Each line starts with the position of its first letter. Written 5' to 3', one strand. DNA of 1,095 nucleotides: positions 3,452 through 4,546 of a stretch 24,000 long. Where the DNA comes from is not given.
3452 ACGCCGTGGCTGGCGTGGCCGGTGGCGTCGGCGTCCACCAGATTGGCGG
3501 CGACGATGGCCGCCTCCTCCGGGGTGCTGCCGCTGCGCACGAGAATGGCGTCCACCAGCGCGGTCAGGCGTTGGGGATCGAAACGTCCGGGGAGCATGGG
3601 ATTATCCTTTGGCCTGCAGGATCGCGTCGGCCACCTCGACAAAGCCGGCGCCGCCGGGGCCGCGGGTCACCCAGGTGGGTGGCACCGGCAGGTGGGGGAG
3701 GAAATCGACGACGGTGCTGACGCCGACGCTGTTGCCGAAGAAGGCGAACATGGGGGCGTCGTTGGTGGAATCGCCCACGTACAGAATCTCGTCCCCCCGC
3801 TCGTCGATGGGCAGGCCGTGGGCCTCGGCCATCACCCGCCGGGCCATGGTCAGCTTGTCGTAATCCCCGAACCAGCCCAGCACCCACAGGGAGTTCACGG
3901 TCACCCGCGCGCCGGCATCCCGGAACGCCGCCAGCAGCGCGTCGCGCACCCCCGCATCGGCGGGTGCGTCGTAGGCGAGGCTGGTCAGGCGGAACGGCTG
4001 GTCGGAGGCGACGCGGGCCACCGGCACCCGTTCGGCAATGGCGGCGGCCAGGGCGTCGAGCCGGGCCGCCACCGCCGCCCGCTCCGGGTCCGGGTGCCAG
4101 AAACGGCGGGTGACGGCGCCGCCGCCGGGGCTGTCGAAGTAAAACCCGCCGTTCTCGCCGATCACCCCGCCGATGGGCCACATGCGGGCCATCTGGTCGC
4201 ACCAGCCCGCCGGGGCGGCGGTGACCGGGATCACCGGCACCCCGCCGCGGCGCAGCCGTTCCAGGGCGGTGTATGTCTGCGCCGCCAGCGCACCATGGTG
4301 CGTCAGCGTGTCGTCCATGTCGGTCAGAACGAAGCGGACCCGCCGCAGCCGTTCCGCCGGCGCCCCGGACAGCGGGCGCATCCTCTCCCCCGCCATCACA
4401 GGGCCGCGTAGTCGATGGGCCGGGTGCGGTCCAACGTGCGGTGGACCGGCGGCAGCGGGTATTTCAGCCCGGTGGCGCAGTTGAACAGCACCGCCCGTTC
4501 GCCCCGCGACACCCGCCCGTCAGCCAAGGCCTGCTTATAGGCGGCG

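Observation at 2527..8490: TauABC-type importer in one cluster with a ThrC-like PLP enzyme, a HAD phosphatase and an Ldh_2 dehydrogenase: candidate undescribed organosulfonate route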

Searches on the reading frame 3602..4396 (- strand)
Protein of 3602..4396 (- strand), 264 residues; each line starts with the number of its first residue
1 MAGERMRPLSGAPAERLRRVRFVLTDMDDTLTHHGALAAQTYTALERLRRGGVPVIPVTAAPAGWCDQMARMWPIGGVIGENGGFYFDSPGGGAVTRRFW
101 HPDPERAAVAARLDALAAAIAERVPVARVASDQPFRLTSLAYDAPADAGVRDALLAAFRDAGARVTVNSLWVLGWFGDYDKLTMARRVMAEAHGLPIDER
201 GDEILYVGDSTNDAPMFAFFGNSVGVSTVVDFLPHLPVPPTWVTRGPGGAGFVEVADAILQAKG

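Call 5: search_protein_families(library=pfam, proteins=[window:3602-4396:-])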
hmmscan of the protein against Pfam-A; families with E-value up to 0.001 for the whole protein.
window:3602-4396:- (264 aa): 2 families
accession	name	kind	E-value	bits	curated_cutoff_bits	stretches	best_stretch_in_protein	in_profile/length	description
PF08282.18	Hydrolase_3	-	4.8e-07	30.2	20.9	0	23-86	1-66/255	haloacid dehalogenase-like hydrolase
PF00702.32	Hydrolase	-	0.00017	22.5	26.4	0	199-220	169-190/191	haloacid dehalogenase-like hydrolase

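Call 6: search_protein_families(library=ncbifam, proteins=[window:3602-4396:-])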
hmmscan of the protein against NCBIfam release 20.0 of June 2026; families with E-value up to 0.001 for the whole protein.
window:3602-4396:- (264 aa): 12 families
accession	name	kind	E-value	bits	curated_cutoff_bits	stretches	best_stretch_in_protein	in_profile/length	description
TIGR01484.1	HAD-SF-IIB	subfamily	1.6e-16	61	41.8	1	23-226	2-221/221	HAD-IIB family hydrolase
NF002245.0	PRK01158.1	equivalog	9.2e-09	34.9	198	0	20-88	3-73/233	phosphoglycolate phosphatase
TIGR01486.1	HAD-SF-IIB-MPGP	subfamily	3.9e-08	32.9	164.75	1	23-62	2-42/257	mannosyl-3-phosphoglycerate phosphatase family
TIGR00099.1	Cof-subfamily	subfamily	3.2e-07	30.2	137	0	23-91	2-71/256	Cof-type HAD-IIB family hydrolase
TIGR01487.1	Pglycolate_arch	equivalog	3.8e-07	30.2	122.75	0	22-88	3-71/215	phosphoglycolate phosphatase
TIGR02461.1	osmo_MPG_phos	equivalog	1.4e-05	25.3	244.35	0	23-85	2-65/227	mannosyl-3-phosphoglycerate phosphatase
NF001217.0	PRK00192.1-4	equivalog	6.8e-05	22.5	373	0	18-71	6-59/265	mannosyl-3-phosphoglycerate phosphatase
TIGR01482.1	SPP-subfamily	subfamily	0.00026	20.6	107.15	0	202-229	166-193/225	sucrose-phosphate phosphatase subfamily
NF001218.0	PRK00192.1-5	equivalog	0.00044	20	362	0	22-60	6-45/275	mannosyl-3-phosphoglycerate phosphatase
TIGR02463.1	MPGP_rel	hypoth_equivalog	0.00072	19.4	282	0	23-69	2-48/216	mannosyl-3-phosphoglycerate phosphatase-related protein YedP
NF045966.1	YcsE_rel_Pase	equivalog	0.00089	18.8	220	0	157-227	165-233/265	YcsE-related riboflavin metabolism phosphatase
NF007019.0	PRK09484.1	equivalog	0.00096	18.8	208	0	201-263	116-176/187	3-deoxy-manno-octulosonate-8-phosphatase KdsC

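Call 31: search_solved_structures(query=window:3602-4396:-, max_evalue=1)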
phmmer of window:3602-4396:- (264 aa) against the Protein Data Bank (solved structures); distinct sequences matched with E-value up to 1: 14.
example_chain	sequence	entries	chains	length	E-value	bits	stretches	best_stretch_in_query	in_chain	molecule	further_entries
1j8d_A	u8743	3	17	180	0.00023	24.1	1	163-264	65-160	deoxy-D-mannose-octulosonate 8-phosphate phosphatase | 3-deoxy-D-manno-octulosonate 8-phosphate phosphatase KdsC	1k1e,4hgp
3ztw_A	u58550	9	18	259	0.00028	23.8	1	22-222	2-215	MANNOSYL-3-PHOSPHOGLYCERATE PHOSPHATASE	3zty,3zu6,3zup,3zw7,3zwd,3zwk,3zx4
7t35_A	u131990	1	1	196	0.00034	23.5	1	177-264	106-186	3-deoxy-D-manno-octulosonate 8-phosphate phosphatase KdsC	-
4nav_D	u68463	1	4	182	0.0013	21.5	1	148-264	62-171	HYPOTHETICAL PROTEIN XCC279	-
1kyt_A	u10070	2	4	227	0.003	20.4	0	201-219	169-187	hypothetical protein TA0175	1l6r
3n1u_A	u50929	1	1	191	0.01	18.6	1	148-263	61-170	Hydrolase, HAD superfamily, subfamily III A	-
3ij5_A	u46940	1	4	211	0.011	18.6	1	177-262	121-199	3-deoxy-D-manno-octulosonate 8-phosphate phosphatase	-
3mmz_A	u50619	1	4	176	0.011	18.5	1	187-259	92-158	putative HAD family hydrolase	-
1wr8_A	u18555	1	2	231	0.041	16.7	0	19-85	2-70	Phosphoglycolate phosphatase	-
3i6b_A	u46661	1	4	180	0.11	15.2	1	202-264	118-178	3-deoxy-D-manno-octulosonate 8-phosphate phosphatase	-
2r8e_A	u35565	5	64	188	0.12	15.1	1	202-264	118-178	3-deoxy-D-manno-octulosonate 8-phosphate phosphatase | YrbI from Escherichia coli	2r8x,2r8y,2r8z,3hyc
3mn1_A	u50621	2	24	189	0.41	13.4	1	148-264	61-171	probable yrbi family phosphatase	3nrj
2vli_A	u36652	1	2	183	0.52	13.1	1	2-58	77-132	ANTIBIOTIC RESISTANCE PROTEIN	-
3qbu_A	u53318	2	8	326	0.7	12.6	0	175-255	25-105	Putative uncharacterized protein | peptidoglycan deacetylase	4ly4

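Call 101: find_homologous_proteins(query=window:3602-4396:-)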
Query window:3602-4396:- (264 aa): 936 proteins with E <= 0.001 among 8000 candidates; the best 120 are listed.
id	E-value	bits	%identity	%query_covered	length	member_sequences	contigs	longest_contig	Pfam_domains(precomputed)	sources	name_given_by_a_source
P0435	3.5e-165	566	95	100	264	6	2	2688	PF08282.19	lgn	-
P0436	3.5e-153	527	91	98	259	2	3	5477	PF08282.19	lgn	-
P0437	1.1e-114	401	71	98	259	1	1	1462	PF08282.19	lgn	-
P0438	1.9e-114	400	72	98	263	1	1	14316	PF08282.19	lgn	-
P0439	2.8e-113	396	71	98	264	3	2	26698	-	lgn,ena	-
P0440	2.1e-108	380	69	98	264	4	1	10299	PF08282.19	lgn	-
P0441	9.4e-105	368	67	98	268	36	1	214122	PF08282.19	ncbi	ncbi:HAD family hydrolase [Azospirillum argentinense]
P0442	1.4e-104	368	66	98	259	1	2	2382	PF08282.19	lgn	-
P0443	1.5e-104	367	64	98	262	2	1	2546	PF08282.19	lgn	-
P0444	2.3e-104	367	64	97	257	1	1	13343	PF08282.19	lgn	-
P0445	2.9e-104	366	67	93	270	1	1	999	PF08282.19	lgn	-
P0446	4.3e-104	366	68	98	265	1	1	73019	PF08282.19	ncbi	-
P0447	7.4e-104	365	65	98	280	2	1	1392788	PF08282.19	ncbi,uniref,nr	ncbi:HAD family hydrolase [Azospirillum agricola]|uniref:HAD family hydrolase n=1 Tax=Azospirillum a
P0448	1.8e-103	364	65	98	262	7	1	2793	PF08282.19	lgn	-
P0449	3.0e-103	363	64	98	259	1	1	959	PF08282.19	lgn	-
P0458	3.3e-102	360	63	98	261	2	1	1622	PF08282.19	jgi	jgi:HAD superfamily hydrolase (TIGR01484 family)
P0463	6.9e-101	355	61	98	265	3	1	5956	PF08282.19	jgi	jgi:HAD superfamily hydrolase (TIGR01484 family)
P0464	9.5e-101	355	62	99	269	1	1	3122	PF08282.19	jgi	jgi:HAD superfamily hydrolase (TIGR01484 family)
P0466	1.1e-100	355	61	98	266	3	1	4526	PF08282.19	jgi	jgi:HAD superfamily hydrolase (TIGR01484 family)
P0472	2.4e-100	354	61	98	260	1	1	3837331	PF08282.19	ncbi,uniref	ncbi:HAD superfamily hydrolase (TIGR01484 family) [Paraburkholderia sp. JPY465]|uniref:HAD-IIB famil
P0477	1.3e-99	351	63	98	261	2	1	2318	PF08282.19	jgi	jgi:HAD superfamily hydrolase (TIGR01484 family)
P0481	3.0e-99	350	60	98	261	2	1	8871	PF08282.19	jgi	jgi:HAD superfamily hydrolase (TIGR01484 family)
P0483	4.1e-99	350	62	98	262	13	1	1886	PF08282.19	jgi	jgi:HAD superfamily hydrolase (TIGR01484 family)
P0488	9.5e-99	348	61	98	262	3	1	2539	PF08282.19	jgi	jgi:HAD superfamily hydrolase (TIGR01484 family)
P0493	1.7e-98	348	61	94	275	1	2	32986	PF08282.19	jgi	jgi:HAD superfamily hydrolase (TIGR01484 family)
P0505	2.1e-97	344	60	98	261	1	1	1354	PF08282.19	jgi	jgi:HAD superfamily hydrolase (TIGR01484 family)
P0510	3.6e-97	343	59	98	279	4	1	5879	PF08282.19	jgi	jgi:HAD superfamily hydrolase (TIGR01484 family)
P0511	3.8e-97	343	61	98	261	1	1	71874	PF08282.19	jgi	jgi:HAD superfamily hydrolase (TIGR01484 family)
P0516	8.6e-97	342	59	98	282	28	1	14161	PF08282.19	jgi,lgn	jgi:HAD superfamily hydrolase (TIGR01484 family)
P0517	1.2e-96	342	61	98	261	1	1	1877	PF00702.33,PF08282.19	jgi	jgi:HAD superfamily hydrolase (TIGR01484 family)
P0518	1.2e-96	342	60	98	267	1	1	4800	PF08282.19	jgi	jgi:HAD superfamily hydrolase (TIGR01484 family)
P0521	1.7e-96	341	60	98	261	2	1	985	PF08282.19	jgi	jgi:HAD superfamily hydrolase (TIGR01484 family)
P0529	6.3e-96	339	61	98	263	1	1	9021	PF08282.19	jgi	jgi:HAD superfamily hydrolase (TIGR01484 family)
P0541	1.2e-95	338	60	98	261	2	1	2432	PF08282.19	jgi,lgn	jgi:HAD superfamily hydrolase (TIGR01484 family)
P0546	2.6e-95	337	61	97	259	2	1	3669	PF08282.19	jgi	jgi:HAD superfamily hydrolase (TIGR01484 family)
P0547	2.6e-95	337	57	98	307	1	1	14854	PF08282.19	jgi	jgi:HAD superfamily hydrolase (TIGR01484 family)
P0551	3.4e-95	337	59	98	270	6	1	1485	PF08282.19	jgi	jgi:HAD superfamily hydrolase (TIGR01484 family)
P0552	4.2e-95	336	58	98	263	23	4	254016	PF08282.19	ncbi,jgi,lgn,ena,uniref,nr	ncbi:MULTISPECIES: HAD-IIB family hydrolase [Pseudomonas]|uniref:HAD family hydrolase n=1 Tax=Pseudo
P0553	4.6e-95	336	59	98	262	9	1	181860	PF08282.19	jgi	jgi:HAD superfamily hydrolase (TIGR01484 family)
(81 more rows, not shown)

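Call 102: find_encoding_contigs(protein=P0552, flank=6000, max_places=3)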
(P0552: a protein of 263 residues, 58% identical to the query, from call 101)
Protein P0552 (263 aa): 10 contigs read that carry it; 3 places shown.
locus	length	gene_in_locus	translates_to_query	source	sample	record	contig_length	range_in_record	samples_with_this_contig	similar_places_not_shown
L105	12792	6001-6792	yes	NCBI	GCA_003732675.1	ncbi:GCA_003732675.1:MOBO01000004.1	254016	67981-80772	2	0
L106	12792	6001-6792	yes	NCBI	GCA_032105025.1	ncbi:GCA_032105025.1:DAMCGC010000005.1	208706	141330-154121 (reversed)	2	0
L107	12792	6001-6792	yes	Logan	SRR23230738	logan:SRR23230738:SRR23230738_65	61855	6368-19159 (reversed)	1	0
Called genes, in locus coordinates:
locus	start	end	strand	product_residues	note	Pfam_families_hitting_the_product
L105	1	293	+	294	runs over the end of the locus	PF00528:BPD_transp_1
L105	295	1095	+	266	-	PF00005:ABC_tran, PF13304:AAA_21 (faint)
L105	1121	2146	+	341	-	PF16868:NMT1_3 (faint), PF13379:NMT1_2, PF09084:NMT1, PF12974:Phosphonate-bd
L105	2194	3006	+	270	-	PF03544:TonB_C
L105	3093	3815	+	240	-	PF01618:MotA_ExbB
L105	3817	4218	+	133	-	PF02472:ExbD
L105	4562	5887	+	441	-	PF00296:Bac_luciferase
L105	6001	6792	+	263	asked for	PF08282:Hydrolase_3 (faint)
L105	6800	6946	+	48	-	-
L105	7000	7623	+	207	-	PF01810:LysE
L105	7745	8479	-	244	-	PF00392:GntR, PF07702:UTRA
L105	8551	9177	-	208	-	PF04973:NMN_transporter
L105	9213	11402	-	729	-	PF07715:Plug, PF00593:TonB_dep_Rec_b-barrel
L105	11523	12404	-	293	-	PF00581:Rhodanese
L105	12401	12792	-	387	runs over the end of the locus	PF01636:APH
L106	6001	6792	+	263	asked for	PF08282:Hydrolase_3 (faint)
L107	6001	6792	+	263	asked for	PF08282:Hydrolase_3 (faint)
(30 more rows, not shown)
